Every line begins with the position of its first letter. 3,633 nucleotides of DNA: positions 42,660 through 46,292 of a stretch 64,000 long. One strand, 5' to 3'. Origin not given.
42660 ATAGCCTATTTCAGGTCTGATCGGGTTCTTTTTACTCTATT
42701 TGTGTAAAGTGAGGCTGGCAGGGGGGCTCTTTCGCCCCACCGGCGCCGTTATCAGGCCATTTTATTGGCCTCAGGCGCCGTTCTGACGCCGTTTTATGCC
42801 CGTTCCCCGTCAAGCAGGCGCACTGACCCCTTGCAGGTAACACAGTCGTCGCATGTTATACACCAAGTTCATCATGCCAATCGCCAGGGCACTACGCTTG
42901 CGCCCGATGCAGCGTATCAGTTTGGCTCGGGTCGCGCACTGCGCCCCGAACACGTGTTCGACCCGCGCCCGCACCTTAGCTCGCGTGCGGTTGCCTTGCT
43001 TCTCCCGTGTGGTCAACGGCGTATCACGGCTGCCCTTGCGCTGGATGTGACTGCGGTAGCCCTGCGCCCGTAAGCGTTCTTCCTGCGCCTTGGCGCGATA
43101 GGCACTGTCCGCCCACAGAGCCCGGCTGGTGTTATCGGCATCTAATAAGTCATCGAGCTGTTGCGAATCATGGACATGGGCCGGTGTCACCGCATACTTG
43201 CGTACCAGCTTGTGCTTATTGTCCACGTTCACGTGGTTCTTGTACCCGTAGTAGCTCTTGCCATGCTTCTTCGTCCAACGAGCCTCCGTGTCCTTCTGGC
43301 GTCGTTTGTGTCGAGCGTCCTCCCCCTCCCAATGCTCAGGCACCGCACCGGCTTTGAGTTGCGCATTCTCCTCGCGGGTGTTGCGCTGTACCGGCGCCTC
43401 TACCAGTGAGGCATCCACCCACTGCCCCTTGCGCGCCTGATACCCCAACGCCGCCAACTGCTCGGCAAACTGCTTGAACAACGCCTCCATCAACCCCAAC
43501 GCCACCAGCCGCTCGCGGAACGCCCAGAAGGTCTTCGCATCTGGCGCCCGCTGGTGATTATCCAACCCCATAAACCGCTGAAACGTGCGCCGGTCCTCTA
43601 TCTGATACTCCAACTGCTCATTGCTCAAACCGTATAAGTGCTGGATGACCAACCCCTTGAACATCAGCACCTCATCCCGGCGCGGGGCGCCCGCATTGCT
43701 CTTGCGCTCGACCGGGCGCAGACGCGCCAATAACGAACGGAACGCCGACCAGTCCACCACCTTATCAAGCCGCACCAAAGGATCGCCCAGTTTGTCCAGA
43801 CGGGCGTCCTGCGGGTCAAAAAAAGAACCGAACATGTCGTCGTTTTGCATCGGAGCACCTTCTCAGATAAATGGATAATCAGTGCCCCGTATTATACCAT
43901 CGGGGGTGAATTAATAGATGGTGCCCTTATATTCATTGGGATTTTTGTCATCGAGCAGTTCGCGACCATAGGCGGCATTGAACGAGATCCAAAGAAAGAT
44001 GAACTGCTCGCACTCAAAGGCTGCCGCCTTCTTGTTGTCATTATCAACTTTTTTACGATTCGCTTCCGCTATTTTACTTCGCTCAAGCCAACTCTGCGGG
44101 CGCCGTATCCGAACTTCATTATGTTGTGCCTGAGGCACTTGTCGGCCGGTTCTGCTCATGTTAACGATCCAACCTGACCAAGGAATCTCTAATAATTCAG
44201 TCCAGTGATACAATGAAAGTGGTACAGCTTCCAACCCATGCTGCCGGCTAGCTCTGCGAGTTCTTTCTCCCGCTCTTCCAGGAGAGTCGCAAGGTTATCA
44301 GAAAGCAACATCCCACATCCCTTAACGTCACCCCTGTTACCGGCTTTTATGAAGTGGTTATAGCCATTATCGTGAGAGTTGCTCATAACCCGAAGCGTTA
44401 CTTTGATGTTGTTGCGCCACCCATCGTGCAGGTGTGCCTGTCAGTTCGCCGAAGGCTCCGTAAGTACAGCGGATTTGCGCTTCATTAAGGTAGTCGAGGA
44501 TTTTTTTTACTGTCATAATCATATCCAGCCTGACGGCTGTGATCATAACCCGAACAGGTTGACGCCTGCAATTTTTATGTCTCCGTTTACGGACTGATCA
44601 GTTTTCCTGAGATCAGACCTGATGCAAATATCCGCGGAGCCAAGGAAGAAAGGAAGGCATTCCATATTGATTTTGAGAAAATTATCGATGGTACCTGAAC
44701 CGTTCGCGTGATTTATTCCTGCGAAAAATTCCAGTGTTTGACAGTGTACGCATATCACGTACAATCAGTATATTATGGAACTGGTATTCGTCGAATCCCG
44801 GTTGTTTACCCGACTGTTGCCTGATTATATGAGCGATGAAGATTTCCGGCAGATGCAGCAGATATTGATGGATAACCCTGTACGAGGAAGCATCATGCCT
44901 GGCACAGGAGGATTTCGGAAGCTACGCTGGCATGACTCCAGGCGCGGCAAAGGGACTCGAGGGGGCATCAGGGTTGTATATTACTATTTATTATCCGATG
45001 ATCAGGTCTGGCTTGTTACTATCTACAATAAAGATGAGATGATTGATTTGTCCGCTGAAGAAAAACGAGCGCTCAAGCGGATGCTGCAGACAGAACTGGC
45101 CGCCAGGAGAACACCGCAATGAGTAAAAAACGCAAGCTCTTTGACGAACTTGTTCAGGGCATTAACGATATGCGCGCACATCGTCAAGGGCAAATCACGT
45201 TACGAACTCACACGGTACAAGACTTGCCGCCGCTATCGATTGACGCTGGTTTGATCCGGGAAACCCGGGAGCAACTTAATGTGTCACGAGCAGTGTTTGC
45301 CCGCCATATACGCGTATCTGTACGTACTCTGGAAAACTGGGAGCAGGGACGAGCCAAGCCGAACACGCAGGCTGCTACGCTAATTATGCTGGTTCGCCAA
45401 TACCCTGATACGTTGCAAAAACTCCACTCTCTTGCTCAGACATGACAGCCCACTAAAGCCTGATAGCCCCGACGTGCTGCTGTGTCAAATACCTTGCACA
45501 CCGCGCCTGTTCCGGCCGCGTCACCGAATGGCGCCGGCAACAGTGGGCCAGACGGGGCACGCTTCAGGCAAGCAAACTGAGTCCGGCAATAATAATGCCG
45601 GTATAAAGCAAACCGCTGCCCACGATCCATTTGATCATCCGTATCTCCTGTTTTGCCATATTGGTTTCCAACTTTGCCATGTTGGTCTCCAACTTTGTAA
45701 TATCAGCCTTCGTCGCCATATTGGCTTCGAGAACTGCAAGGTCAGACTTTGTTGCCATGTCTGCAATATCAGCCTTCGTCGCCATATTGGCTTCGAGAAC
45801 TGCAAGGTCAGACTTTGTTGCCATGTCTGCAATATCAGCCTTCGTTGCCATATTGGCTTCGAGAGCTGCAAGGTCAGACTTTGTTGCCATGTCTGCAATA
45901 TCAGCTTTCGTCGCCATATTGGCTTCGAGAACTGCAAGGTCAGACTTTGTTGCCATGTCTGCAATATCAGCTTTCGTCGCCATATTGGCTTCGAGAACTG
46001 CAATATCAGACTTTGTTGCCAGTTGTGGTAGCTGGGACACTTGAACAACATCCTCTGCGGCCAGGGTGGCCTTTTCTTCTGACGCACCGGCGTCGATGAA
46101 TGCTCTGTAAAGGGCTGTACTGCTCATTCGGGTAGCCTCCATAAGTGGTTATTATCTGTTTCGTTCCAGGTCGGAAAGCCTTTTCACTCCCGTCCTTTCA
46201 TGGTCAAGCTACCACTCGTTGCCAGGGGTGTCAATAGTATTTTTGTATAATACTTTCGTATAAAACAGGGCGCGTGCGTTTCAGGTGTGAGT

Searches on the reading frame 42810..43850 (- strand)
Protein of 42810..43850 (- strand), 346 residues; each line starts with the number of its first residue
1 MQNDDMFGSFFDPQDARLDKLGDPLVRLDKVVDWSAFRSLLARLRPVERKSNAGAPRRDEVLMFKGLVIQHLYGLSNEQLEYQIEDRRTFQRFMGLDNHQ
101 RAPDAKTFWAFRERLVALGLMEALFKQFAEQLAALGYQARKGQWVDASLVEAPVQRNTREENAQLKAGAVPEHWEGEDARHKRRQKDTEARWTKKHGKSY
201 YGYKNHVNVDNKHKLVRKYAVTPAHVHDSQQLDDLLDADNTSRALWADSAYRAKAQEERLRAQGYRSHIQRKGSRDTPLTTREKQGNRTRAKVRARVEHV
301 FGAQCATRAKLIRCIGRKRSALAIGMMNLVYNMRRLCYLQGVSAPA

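Call 3: search_protein_families(library=pfam, proteins=[window:42810-43850:-], max_evalue=0.1)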
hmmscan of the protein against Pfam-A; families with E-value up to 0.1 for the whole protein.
window:42810-43850:- (346 aa): 5 families
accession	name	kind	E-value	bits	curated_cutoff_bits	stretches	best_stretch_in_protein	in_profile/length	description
PF01609.27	DDE_Tnp_1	-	2.3e-23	83.4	23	1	144-333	8-200/200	Transposase DDE domain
PF05598.16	DUF772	-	1.2e-18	67.4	23.1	1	54-128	1-74/74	Transposase domain (DUF772)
PF13612.12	DDE_Tnp_1_3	-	2.6e-05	24.7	27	1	187-266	30-106/155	Transposase DDE domain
PF13586.12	DDE_Tnp_1_2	-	0.00013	22.7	29.2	1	245-313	1-63/86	Transposase DDE domain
PF13359.12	DDE_Tnp_4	-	0.00049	20.2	24.8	1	198-302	25-125/158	DDE superfamily endonuclease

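Call 5: search_protein_families(library=ncbifam, proteins=[window:42810-43850:-], max_evalue=0.1)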
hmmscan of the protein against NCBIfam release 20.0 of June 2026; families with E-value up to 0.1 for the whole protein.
window:42810-43850:- (346 aa): 8 families
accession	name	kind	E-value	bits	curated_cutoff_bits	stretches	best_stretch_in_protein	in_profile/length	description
NF033581.1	transpos_IS5_4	equivalog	9.9e-84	281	140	1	25-333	2-284/285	IS5 family transposase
NF033551.1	transpos_IS1182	equivalog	2e-36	125.9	270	2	22-166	21-162/488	IS1182 family transposase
NF033578.1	transpos_IS5_1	equivalog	1.9e-18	66.8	275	2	22-151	16-145/419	IS5 family transposase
NF033520.1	transpos_IS982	equivalog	5.9e-13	49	130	1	180-302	88-209/243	IS982 family transposase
NF033580.1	transpos_IS5_3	equivalog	2.5e-12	46.9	110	1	101-323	54-247/258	IS5 family transposase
NF033593.1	transpos_ISNCY_1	equivalog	4.3e-11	42.1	325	2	20-154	11-144/444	ISNCY family transposase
NF033579.1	transpos_IS5_2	equivalog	4.6e-06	26.3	140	1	192-292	126-234/289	IS5 family transposase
NF033592.1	transpos_IS4_1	equivalog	0.00057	19.1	115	1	185-253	131-188/332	IS4 family transposase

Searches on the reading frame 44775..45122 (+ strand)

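Call 3: search_protein_families(library=pfam, proteins=[window:44775-45122:+], max_evalue=0.1)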
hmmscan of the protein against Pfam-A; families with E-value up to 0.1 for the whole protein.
window:44775-45122:+ (115 aa): 1 family
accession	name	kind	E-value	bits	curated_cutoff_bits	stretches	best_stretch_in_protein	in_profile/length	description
PF06296.18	RelE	-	0.00076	20.1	27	1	55-107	49-100/120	RelE toxin of RelE / RelB toxin-antitoxin system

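Call 5: search_protein_families(library=ncbifam, proteins=[window:44775-45122:+], max_evalue=0.1)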
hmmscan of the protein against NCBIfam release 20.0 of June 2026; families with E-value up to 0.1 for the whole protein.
window:44775-45122:+ (115 aa): 1 family
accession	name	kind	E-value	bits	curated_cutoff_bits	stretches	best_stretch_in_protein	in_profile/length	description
NF038399.1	NH_RiPP_Os17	domain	0.012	15.7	40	0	90-109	33-52/63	Os1348 family NHLP clan protein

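Call 84: search_protein_families(library=padloc, proteins=[window:44775-45122:+], max_evalue=0.01)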
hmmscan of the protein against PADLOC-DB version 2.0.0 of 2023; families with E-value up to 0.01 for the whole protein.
window:44775-45122:+ (115 aa): 0 families

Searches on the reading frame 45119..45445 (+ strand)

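Call 3: search_protein_families(library=pfam, proteins=[window:45119-45445:+], max_evalue=0.1)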
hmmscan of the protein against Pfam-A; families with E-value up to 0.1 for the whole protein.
window:45119-45445:+ (108 aa): 5 families
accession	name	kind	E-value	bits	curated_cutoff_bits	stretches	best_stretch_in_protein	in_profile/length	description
PF13560.12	HTH_31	-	9.8e-07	29.4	27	1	44-85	4-46/64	Helix-turn-helix domain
PF01381.28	HTH_3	-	2.5e-06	27.8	23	1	46-87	1-42/55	Helix-turn-helix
PF12844.13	HTH_19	-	8.5e-06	26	30.2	1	46-101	4-57/64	Helix-turn-helix domain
PF15731.11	MqsA_antitoxin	-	0.00039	21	30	1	39-102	67-130/131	Antitoxin component of bacterial toxin-antitoxin system, MqsA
PF13413.12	HTH_25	-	0.00041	20.6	24.6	1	46-99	2-55/62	Helix-turn-helix domain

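Call 5: search_protein_families(library=ncbifam, proteins=[window:45119-45445:+], max_evalue=0.1)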
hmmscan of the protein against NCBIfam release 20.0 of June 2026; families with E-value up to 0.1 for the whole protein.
window:45119-45445:+ (108 aa): 11 families
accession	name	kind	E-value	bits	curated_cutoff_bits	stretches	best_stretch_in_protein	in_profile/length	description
NF041265.1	NadS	equivalog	3.4e-08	33.7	60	1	46-102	35-91/94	NadS family protein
TIGR03830.1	CxxCG_CxxCG_HTH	subfamily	6.6e-08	32.4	61.8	1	44-102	68-126/127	type II TA system antitoxin MqsA family protein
NF040522.1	VC1465_fam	subfamily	1.8e-06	28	70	1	46-92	1-47/111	VC1465 family Xer recombination activation factor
NF003162.0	PRK04140.1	equivalog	3.9e-05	22.8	263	1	40-86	125-171/317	transcriptional regulator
TIGR00270.2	TIGR00270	equivalog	4.1e-05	23.4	110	1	44-86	78-120/159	multiprotein bridging factor aMBF1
NF007481.0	PRK10072.1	equivalog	6.4e-05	23.4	110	1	49-98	41-90/96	HTH-type transcriptional regulator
NF041951.1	phage_RstR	subfamily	0.0005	20.3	80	1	46-88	7-49/108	RstR family transcriptional repressor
NF007257.0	PRK09706.1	subfamily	0.0029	17.4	101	1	46-85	10-49/135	transcriptional repressor DicA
NF047542.1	telomere_Tap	equivalog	0.0048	15.7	600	1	49-85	25-61/695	telomere-associated protein Tap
TIGR03070.1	couple_hipB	subfamily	0.011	15.7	71.65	1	45-82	6-43/58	type II toxin-antitoxin system Y4mF family antitoxin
NF008853.0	PRK11891.1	equivalog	0.086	11.4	560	1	45-77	8-40/430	aspartate carbamoyltransferase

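Call 84: search_protein_families(library=padloc, proteins=[window:45119-45445:+], max_evalue=0.01)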
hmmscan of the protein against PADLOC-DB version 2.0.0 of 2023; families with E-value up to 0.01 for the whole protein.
window:45119-45445:+ (108 aa): 3 families
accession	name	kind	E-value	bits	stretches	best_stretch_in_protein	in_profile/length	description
PDLC02926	HTH_VI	-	0.0014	16.9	1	46-84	6-44/92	-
PDLC03949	RmrA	-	0.0014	15.6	1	49-92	10-53/363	-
PDLC03951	RmrA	-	0.0055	13.7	1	47-89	14-56/400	-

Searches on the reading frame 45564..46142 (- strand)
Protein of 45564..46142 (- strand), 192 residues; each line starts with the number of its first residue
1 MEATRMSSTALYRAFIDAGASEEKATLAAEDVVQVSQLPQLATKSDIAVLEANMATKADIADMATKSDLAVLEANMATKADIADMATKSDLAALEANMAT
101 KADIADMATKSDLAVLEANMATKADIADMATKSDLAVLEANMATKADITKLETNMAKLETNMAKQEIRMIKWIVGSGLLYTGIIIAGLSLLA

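Call 3: search_protein_families(library=pfam, proteins=[window:45564-46142:-], max_evalue=0.1)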
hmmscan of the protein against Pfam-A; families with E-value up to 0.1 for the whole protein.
window:45564-46142:- (192 aa): 5 families
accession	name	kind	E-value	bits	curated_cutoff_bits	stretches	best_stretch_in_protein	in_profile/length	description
PF25530.1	EF-hand_SWAP70_N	-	0.0012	19.3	27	0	118-156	15-53/95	Switch-associated protein 70-like, N-terminal EF-hand domain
PF10805.13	DUF2730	-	0.0026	18.3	24.9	0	124-161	54-92/102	Protein of unknown function (DUF2730)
PF14507.12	CppA_C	-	0.0069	17.4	23.5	0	61-90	47-76/103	CppA C-terminal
PF01206.22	TusA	-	0.018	15.3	28.6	0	98-140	15-57/70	Sulfurtransferase TusA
PF11594.13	Med28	-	0.054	14.4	29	0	33-60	60-87/102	Mediator complex subunit 28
